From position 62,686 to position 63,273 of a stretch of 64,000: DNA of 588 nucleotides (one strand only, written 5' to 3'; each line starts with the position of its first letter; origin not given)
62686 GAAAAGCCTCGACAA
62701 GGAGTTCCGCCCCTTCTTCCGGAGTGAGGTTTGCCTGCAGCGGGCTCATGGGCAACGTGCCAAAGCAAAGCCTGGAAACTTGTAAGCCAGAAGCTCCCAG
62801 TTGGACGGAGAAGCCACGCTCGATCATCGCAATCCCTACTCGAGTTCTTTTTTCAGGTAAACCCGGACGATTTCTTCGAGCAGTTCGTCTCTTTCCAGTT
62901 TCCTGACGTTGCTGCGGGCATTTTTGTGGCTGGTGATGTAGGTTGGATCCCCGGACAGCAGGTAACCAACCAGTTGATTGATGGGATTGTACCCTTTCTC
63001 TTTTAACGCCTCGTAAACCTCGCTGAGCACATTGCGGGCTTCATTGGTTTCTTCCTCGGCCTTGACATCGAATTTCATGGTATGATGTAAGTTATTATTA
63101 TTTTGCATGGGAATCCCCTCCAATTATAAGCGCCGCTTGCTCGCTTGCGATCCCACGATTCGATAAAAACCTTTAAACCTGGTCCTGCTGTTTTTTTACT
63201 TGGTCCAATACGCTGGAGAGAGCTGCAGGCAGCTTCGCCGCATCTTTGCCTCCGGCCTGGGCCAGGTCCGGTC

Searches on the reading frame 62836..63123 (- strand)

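Call 34: search_protein_families(library=pfam, proteins=[window:62836-63123:-], max_evalue=0.01)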
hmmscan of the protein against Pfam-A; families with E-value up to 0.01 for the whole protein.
window:62836-63123:- (95 aa): 2 families
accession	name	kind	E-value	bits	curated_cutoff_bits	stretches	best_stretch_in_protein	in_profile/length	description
PF06135.17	IreB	-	3.3e-38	130.2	25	1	14-91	2-78/78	IreB regulatory phosphoprotein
PF05227.19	CHASE3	-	0.0056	17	28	1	46-75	24-53/138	CHASE3 domain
